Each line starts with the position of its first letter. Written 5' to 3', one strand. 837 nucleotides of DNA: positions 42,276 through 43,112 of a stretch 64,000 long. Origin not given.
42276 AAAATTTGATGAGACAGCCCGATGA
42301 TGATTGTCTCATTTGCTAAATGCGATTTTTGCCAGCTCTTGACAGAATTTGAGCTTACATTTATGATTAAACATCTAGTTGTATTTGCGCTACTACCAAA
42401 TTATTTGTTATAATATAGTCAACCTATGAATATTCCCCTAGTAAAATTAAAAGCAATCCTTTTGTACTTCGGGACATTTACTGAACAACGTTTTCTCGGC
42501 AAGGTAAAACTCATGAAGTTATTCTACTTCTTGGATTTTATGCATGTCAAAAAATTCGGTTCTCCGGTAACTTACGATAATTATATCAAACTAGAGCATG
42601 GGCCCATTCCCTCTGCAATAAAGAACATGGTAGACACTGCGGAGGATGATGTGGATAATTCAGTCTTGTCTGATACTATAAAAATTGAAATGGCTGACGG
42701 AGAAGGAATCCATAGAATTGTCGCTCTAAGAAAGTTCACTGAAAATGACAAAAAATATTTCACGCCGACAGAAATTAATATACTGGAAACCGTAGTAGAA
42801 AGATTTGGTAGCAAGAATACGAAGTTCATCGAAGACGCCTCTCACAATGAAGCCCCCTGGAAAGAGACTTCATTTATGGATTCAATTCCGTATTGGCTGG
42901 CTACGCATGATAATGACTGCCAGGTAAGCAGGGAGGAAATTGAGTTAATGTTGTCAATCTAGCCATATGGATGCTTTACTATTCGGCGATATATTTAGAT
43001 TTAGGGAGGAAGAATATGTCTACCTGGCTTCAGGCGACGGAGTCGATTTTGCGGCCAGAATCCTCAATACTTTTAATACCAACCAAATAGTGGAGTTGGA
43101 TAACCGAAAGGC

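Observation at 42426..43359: Panacea-domain (DUF4065) gene with a 130-aa unknown partner: a candidate toxin-antitoxin pair with a novel toxin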

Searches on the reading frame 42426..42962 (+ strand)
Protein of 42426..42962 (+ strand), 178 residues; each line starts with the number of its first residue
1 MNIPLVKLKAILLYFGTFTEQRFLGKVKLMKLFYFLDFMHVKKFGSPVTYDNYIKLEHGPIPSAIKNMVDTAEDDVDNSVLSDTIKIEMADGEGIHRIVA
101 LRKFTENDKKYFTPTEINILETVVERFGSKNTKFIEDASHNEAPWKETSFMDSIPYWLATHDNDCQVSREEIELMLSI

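Call 4: search_protein_families(library=pfam, proteins=[window:42426-42962:+], max_evalue=0.1)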
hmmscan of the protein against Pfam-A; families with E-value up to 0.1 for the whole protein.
window:42426-42962:+ (178 aa): 1 family
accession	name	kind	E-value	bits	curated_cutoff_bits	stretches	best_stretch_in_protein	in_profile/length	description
PF13274.11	SocA_Panacea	-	3.1e-19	70.4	25.7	1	29-146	1-113/113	Antitoxin SocA-like, Panacea domain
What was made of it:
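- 42426..42962 (+): panA: 178-aa standalone Panacea (DUF4065) protein, the presumed antitoxin. PF13274, 70.4 bits, full-length match (call 4).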

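Call 5: search_protein_families(library=padloc, proteins=[window:42426-42962:+], max_evalue=0.1)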
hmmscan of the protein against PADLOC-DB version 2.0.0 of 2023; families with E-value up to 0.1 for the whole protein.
window:42426-42962:+ (178 aa): 0 families

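Call 7: search_protein_families(library=phrogs, proteins=[window:42426-42962:+], max_evalue=1)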
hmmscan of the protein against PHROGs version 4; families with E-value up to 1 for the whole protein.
window:42426-42962:+ (178 aa): 3 families
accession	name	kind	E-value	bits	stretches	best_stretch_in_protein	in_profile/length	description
phrog_1281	-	unknown function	3.2e-18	67.1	1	21-149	26-130/195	-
phrog_10390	-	unknown function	1.7e-08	35.3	1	25-150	166-275/299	-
phrog_37838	-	unknown function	0.12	13.8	1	42-92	3-53/87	-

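Call 8: search_protein_families(library=ncbifam, proteins=[window:42426-42962:+], max_evalue=1)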
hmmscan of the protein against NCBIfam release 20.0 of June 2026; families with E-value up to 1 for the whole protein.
window:42426-42962:+ (178 aa): 1 family
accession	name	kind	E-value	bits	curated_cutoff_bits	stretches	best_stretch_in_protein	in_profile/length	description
NF047745.1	SocA_antitoxin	equivalog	0.054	13.2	190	1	26-78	23-76/176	type VI toxin-antitoxin system SocA family antitoxin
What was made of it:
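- On SocAB type VI TA: 13.2 bits against a cut-off of 190 (call 8).
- Closest known: SocAB. Different: The SocA equivalog model is far below its cut-off, 13.2 against 190 bits (call 8).
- Checked: The second ORF has no hit in Pfam, PADLOC, PHROGs or NCBIfam (calls 4, 5, 7, 8).
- The NCBIfam SocA equivalog scores 13.2 bits against a cut-off of 190 (call 8).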

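Call 16: find_homologous_proteins(query=window:42426-42959:+, max_evalue=0.00001)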
Query window:42426-42959:+ (178 aa): 611 proteins with E <= 0.00001 among 626 candidates; the best 120 are listed.
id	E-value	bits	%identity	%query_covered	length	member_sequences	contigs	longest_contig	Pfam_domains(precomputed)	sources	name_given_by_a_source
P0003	1.2e-94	333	100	84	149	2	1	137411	PF13274.12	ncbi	ncbi:MAG: Panacea domain-containing protein [Patescibacteria group bacterium]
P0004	2.1e-83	297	71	100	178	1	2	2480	PF13274.12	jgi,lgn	-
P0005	1.1e-80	288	69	100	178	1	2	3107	PF13274.12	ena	-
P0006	4.1e-80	286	69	100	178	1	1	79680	PF13274.12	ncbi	ncbi:MAG: Panacea domain-containing protein [Patescibacteria group bacterium]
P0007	1.0e-79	285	70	100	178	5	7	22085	PF13274.12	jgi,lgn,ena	-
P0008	2.0e-79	284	68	100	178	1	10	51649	PF13274.12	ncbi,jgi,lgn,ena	-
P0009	2.2e-79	284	68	100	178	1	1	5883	PF13274.12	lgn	-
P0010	1.1e-78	281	71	100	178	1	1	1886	PF13274.12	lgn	-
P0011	3.6e-78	280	68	100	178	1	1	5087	PF13274.12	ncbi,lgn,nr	ncbi:MAG: Panacea domain-containing protein [Candidatus Vogelbacteria bacterium]|nr:Panacea domain-c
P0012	7.5e-78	279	68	100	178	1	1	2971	PF13274.12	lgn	-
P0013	9.3e-78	278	69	100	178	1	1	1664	PF13274.12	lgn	-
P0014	4.0e-77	276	67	100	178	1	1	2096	PF13274.12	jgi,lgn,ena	-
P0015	8.4e-77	275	69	100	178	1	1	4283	PF13274.12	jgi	-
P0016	2.6e-76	274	69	100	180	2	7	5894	PF13274.12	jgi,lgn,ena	-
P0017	2.7e-76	274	68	100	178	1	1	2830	PF13274.12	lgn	-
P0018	3.9e-76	273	67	100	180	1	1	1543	PF13274.12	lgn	-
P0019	4.8e-76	273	66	100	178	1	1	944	PF13274.12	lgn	-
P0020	8.4e-76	272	65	100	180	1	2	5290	PF13274.12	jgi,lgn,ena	-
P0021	1.9e-75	271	67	100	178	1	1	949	PF13274.12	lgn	-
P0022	1.5e-74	268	65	100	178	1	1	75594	PF13274.12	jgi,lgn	jgi:uncharacterized phage-associated protein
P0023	1.6e-74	268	68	98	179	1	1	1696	PF13274.12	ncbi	ncbi:hypothetical protein COY62_03935, partial [bacterium (Candidatus Howlettbacteria) CG_4_10_14_0_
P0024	1.7e-74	268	65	100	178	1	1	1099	PF13274.12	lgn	-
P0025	1.8e-74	268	67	100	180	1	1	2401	PF13274.12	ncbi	-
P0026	2.2e-74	267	66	100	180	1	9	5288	PF13274.12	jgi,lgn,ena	-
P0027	2.5e-74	267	66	100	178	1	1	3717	PF13274.12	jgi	jgi:uncharacterized phage-associated protein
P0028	3.3e-74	267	67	100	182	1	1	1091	PF13274.12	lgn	-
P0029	4.2e-74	266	65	95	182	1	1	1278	PF13274.12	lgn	-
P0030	4.2e-74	266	66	100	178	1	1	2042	PF13274.12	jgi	jgi:uncharacterized phage-associated protein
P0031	9.1e-74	265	65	100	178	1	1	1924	PF13274.12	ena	-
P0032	9.2e-74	265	66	100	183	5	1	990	PF13274.12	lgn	-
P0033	1.2e-73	265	65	100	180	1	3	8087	PF13274.12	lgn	-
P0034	1.2e-73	265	66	95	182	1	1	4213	PF13274.12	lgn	-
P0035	1.3e-73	265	65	100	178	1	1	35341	PF13274.12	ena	-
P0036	1.5e-73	265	65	100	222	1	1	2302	PF13274.12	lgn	-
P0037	2.4e-73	264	67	98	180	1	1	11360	PF13274.12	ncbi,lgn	-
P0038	2.6e-73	264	65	100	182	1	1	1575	PF13274.12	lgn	-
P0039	4.6e-73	263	68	100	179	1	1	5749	PF13274.12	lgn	-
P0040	7.1e-73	262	65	100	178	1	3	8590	PF13274.12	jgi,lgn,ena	jgi:uncharacterized phage-associated protein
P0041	7.2e-73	262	65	100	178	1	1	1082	PF13274.12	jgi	jgi:uncharacterized phage-associated protein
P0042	1.1e-72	262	64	99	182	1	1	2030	PF13274.12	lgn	-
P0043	1.6e-72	261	66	99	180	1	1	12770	PF13274.12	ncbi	-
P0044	1.6e-72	261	68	100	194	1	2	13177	PF13274.12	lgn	-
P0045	1.6e-72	261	66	93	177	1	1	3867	PF13274.12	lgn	-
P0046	1.8e-72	261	65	99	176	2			PF13274.12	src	-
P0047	2.0e-72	261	66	100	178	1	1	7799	PF13274.12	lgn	-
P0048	2.1e-72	261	62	100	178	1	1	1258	PF13274.12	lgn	-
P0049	2.1e-72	261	66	100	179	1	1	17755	PF13274.12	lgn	-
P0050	2.5e-72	261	64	99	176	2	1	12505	PF13274.12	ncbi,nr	ncbi:SocA family protein [Patescibacteria group bacterium]|nr:SocA family protein [Patescibacteria g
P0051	2.5e-72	261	66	100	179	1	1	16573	PF13274.12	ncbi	-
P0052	2.9e-72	260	66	100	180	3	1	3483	PF13274.12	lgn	-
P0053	4.1e-72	260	67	100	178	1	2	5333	PF13274.12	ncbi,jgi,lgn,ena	-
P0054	5.7e-72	259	65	100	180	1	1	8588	PF13274.12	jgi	jgi:uncharacterized phage-associated protein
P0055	6.7e-72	259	66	93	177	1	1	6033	PF13274.12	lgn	-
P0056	7.5e-72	259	66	100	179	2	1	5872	PF13274.12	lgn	-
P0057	8.7e-72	259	66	100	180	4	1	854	PF13274.12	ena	-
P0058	9.4e-72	259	64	100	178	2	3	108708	PF13274.12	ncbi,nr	ncbi:MAG: Panacea domain-containing protein [Patescibacteria group bacterium]|nr:Panacea domain-cont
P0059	1.0e-71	259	66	98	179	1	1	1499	PF13274.12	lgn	-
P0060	1.2e-71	258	66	94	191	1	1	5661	PF13274.12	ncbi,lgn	-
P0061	1.5e-71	258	63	98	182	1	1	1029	PF13274.12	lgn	-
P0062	1.9e-71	258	64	98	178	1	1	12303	PF13274.12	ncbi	-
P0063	2.1e-71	258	65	100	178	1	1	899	PF13274.12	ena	-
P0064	2.1e-71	258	64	100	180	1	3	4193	PF13274.12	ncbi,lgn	-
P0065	2.2e-71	257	65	100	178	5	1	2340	PF13274.12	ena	-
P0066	2.3e-71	257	63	100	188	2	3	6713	PF13274.12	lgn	-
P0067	2.6e-71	257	63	100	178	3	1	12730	PF13274.12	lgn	-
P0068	2.6e-71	257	63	100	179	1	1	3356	PF13274.12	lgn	-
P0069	2.8e-71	257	65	100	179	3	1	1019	PF13274.12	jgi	jgi:uncharacterized phage-associated protein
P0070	2.8e-71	257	62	100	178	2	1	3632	PF13274.12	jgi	-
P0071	3.2e-71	257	66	98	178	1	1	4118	PF13274.12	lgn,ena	-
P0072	3.3e-71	257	65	100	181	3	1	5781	PF13274.12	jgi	-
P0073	3.3e-71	257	63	100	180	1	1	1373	PF13274.12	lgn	-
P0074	3.8e-71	257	63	100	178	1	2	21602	PF13274.12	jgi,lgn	jgi:uncharacterized phage-associated protein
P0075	3.8e-71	257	61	100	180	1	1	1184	PF13274.12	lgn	-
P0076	3.9e-71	257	62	100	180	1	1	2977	PF13274.12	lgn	-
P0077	4.2e-71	257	65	100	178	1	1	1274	PF13274.12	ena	-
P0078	5.1e-71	256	65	98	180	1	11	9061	PF13274.12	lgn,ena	-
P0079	6.2e-71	256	64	100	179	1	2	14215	PF13274.12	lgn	-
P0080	6.4e-71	256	62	98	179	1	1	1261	PF13274.12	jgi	jgi:uncharacterized phage-associated protein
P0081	1.1e-70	255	63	100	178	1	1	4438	PF13274.12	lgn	-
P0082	1.4e-70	255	66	100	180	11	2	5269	PF13274.12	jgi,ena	-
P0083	1.6e-70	255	63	100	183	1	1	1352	PF13274.12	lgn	-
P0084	2.0e-70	254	64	100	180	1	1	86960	PF13274.12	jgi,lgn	jgi:uncharacterized phage-associated protein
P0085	2.0e-70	254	63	100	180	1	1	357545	PF13274.12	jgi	jgi:uncharacterized phage-associated protein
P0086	2.1e-70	254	62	98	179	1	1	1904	PF13274.12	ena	-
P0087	2.2e-70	254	65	99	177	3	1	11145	PF13274.12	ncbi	-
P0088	2.3e-70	254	62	99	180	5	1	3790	PF13274.12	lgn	-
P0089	2.3e-70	254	61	100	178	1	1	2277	PF13274.12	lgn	-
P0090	2.4e-70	254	64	100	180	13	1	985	PF13274.12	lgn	-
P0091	2.7e-70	254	63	100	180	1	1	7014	PF13274.12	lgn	-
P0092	3.2e-70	254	63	98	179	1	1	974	PF13274.12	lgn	-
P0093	3.2e-70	254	62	100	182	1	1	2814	PF13274.12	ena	-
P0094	3.6e-70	254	65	99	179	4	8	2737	PF13274.12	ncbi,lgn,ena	ncbi:MAG: Panacea domain-containing protein [Patescibacteria group bacterium]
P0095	4.1e-70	253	62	100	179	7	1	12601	PF13274.12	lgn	-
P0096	4.5e-70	253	62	100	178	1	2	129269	PF13274.12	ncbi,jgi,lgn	jgi:uncharacterized phage-associated protein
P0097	4.7e-70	253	61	98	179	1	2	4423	PF13274.12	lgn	-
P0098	5.3e-70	253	63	100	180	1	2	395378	PF13274.12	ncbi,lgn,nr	ncbi:MAG TPA: Panacea domain-containing protein [Candidatus Saccharimonadales bacterium]|nr:Panacea 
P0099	5.3e-70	253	64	100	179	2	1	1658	PF13274.12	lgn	-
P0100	5.7e-70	253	61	100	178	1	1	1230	PF13274.12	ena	-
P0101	6.0e-70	253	64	94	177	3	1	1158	PF13274.12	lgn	-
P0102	6.2e-70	253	63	100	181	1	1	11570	PF13274.12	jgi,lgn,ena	-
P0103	6.7e-70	253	62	100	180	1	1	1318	PF13274.12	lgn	-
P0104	7.5e-70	253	64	94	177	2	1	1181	PF13274.12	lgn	-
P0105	7.7e-70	252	63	100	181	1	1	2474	PF13274.12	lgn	-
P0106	8.0e-70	252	62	100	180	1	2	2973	PF13274.12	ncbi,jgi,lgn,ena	-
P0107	8.2e-70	252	62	100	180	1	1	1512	PF13274.12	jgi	jgi:uncharacterized phage-associated protein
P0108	8.7e-70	252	63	100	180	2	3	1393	PF13274.12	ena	-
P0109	9.2e-70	252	65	100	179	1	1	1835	PF13274.12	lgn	-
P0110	1.1e-69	252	63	100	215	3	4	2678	PF13274.12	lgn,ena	-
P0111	1.2e-69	252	62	98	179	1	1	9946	PF13274.12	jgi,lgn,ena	-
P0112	1.2e-69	252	62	100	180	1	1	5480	PF13274.12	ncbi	-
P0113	1.2e-69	252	63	100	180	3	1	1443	PF13274.12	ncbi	-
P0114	1.2e-69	252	62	99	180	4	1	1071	PF13274.12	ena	-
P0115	1.3e-69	252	66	98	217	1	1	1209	PF13274.12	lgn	-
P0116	1.3e-69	252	62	100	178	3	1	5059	PF13274.12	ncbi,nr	ncbi:MAG TPA: Panacea domain-containing protein [Candidatus Nanoarchaeia archaeon]|nr:Panacea domain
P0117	1.4e-69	252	64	100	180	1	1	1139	PF13274.12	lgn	-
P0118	1.5e-69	252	65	100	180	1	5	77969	PF13274.12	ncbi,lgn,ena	ncbi:MAG: Panacea domain-containing protein [Patescibacteria group bacterium]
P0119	1.6e-69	251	63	100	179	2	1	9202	PF13274.12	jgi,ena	-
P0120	1.6e-69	251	62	100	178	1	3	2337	PF13274.12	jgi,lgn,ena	-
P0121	1.6e-69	251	61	98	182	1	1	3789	PF13274.12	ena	-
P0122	1.8e-69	251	62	100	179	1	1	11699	PF13274.12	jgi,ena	-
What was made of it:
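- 42426..42962 (+): There are 611 close homologues at 60-71% identity, named as Patescibacteria where a name exists (call 16).
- On Panacea / PanA antitoxins (PF13274, DUF4065): All 120 listed homologues carry PF13274 (call 16).
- Checked: NCBI annotates the Panacea protein as 149 aa (call 16).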

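Call 17: find_related_loci(query=window:42426-42959:+, collection=genome_contigs, flank=4000)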
Query window:42426-42959:+ (178 aa) in genome_contigs; peptide patterns used: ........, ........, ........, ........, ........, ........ (x = any residue, [..] = any of these).
64 stretches matched a pattern; 2 encode a relative of the query (tblastn E <= 1e-3); 2 distinct loci.
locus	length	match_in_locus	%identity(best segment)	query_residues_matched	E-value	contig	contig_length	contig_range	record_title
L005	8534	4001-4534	67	1-178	1e-81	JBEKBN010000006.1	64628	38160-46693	MAG: Minisyncoccia bacterium isolate SPRUCE 137 SPRUCE_137_6, whole genome shotgun sequence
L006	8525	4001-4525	65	1-175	5e-76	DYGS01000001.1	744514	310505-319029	MAG TPA_asm: Candidatus Microgenomatus sp. isolate BE2012_5_35_30 Afr_mines_BE2012_3_length_744514_cov_13_281153, whole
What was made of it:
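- Tried and rejected: The first genome_contigs scan used a single-protein query and recovered only two loci (call 17).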

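Call 47: find_related_loci(query=A3, collection=metagenome_contigs, flank=2500)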
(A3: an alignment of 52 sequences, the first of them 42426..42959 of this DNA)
Query A3 (178 aa) in metagenome_contigs; peptide patterns used: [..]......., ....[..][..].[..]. (x = any residue, [..] = any of these).
492 stretches matched a pattern; 164 encode a relative of the query (tblastn E <= 1e-3); the best 80 are kept; 80 distinct loci.
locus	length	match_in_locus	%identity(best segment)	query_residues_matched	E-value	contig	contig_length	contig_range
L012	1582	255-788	67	1-178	2e-88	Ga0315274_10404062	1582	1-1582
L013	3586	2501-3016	70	1-172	4e-83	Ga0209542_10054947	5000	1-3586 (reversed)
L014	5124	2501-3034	65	1-178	1e-82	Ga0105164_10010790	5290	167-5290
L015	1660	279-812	69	1-178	4e-86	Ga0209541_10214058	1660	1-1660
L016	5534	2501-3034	67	1-178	2e-80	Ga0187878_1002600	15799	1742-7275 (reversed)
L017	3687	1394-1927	66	1-178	3e-80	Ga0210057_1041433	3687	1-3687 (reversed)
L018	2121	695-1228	65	1-178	4e-82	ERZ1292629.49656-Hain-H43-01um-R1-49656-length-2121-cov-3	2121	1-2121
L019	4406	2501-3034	65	1-178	3e-79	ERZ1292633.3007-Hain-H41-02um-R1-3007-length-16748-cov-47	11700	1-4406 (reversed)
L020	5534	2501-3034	65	1-178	3e-79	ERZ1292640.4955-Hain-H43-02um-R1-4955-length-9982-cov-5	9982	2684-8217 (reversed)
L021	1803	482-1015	65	1-178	7e-83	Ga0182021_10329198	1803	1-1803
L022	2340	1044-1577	65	1-178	1e-80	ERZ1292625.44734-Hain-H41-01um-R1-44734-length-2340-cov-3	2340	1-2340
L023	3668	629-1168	64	1-178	4e-78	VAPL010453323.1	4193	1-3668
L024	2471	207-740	66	1-178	7e-79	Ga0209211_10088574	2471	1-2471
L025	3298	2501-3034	66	1-178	2e-77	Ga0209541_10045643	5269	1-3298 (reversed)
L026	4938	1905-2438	65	1-178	5e-77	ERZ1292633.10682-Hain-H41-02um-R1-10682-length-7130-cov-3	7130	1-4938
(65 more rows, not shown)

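Call 68: predict_structure(alignment_id=A3)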
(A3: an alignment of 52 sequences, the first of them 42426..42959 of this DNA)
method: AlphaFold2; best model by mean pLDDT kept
length: 178 residues; sequences in the alignment: 52
mean_pLDDT: 94.7   pTM: 0.91
mean pLDDT of the five models: 94.7, 94.6, 93.9, 92.9, 92.3
residues with pLDDT >= 90: 155; 70-90: 18; 50-70: 5; < 50: 0
segments of 3 or more residues with pLDDT < 50: none
pLDDT, mean of each block of 10 residues (from residue 1): 95 98 93 98 98 95 96 86 90 78 97 98 98 96 97 98 98 95
secondary structure, 60 per line:
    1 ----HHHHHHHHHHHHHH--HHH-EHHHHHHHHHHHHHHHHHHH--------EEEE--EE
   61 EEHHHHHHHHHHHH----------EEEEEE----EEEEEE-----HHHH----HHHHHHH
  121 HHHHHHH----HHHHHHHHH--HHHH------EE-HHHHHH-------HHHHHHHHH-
elements in order: H5-18 H26-44 E53-56 E59-62 H63-74 E85-90 E95-100 H106-109 H114-127 H132-140 H143-146 H156-161 H169-177
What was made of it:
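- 42426..42962 (+): The AF2 model is one compact domain, pLDDT 94.7, pTM 0.91 (call 68).
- On Panacea / PanA antitoxins (PF13274, DUF4065): The AF2 model (pLDDT 94.7) is one compact domain with 9 helices, a beta-hairpin at 53-62 and a second hairpin at 85-100 (call 68).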

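Call 70: fold_search(model_id=the predicted structure, library=pdb)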
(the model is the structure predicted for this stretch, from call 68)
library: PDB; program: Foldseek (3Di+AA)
matches with E <= 10: 184; with E <= 0.001: 0
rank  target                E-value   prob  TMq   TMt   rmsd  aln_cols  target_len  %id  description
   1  7yk3_B                2.7e-02  0.97  0.48  0.45  10.7       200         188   14  Crystal structure of DarTG toxin-antitoxin complex from Mycobacterium tuberculosis (released 2023-05-31)
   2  7bff_B                7.6e-01  0.06  0.14  0.21   9.6        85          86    9  Circular permutant of ribosomal protein S6, P54-55 truncated, I25A mutant. (released 2022-07-13)
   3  7bfe_A                8.1e-01  0.09  0.16  0.27   9.2        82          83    8  Circular permutant of ribosomal protein S6, P54-55 truncated, L21A mutant. (released 2022-07-13)
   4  7bfe_D                9.6e-01  0.07  0.15  0.23   9.0        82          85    8  Circular permutant of ribosomal protein S6, P54-55 truncated, L21A mutant. (released 2022-07-13)
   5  6ds7_A                1.0e+00  0.04  0.13  0.20  11.1        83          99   17  Crystal structure of MhuD R26S mutant with two hemes bound per active site (released 2019-06-19)
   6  4qi0_B                1.1e+00  0.02  0.14  0.15  17.1       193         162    9  X-ray structure of the ROQ domain from murine Roquin-1 (released 2014-07-16)
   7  2idl_A                1.3e+00  0.06  0.15  0.19   8.1        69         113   13  Crystal Structure of Conserved Protein of Unknown Function from Streptococcus pneumoniae (released 2006-10-17)
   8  7b90_A                1.5e+00  0.06  0.15  0.25   9.3        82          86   10  Circular permutant of ribosomal protein S6, P54-55 truncated, I8A mutant (released 2022-06-08)
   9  2g0j_C                1.5e+00  0.06  0.15  0.20  11.8        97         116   12  Crystal structure of SMU.848 from Streptococcus mutans (released 2006-08-08)
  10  2omo_E                1.6e+00  0.08  0.16  0.26   7.7        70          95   10  Putative antibiotic biosynthesis monooxygenase from Nitrosomonas europaea (released 2007-01-30)
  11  2g0i_A                1.6e+00  0.04  0.14  0.19  12.2        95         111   15  Crystal structure of SMU.848 from Streptococcus mutans (released 2006-08-08)
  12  7bff_D                1.7e+00  0.06  0.15  0.24   9.3        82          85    8  Circular permutant of ribosomal protein S6, P54-55 truncated, I25A mutant. (released 2022-07-13)
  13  2g0i_B                1.8e+00  0.06  0.15  0.20   8.0        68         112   19  Crystal structure of SMU.848 from Streptococcus mutans (released 2006-08-08)
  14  7dvt                  1.9e+00  0.05  0.16  0.18  11.9        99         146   16  Crystal structure of heme sensor protein PefR in complex with heme and carbon monoxide (released 2021-09-29)
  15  7dvr                  2.1e+00  0.06  0.15  0.18  11.8        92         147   16  Crystal structure of heme sensor protein PefR from Streptococcus agalactiae in complex with heme (released 2021-09-29)
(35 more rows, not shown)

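Call 71: search_solved_structures(query=A3, max_evalue=1)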
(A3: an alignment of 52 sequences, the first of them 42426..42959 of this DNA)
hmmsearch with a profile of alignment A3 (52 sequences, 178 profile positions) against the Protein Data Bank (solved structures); distinct sequences matched with E-value up to 1: 0.

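Call 78: find_related_loci(query=A3, collection=viral_contigs, flank=6000)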
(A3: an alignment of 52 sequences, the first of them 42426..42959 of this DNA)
Query A3 (178 aa) in viral_contigs; peptide patterns used: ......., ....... (x = any residue, [..] = any of these).
556 stretches matched a pattern; 1 encode a relative of the query (tblastn E <= 1e-3); 1 distinct loci.
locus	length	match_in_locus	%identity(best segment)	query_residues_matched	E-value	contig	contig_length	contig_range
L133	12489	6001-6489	30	7-173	4e-17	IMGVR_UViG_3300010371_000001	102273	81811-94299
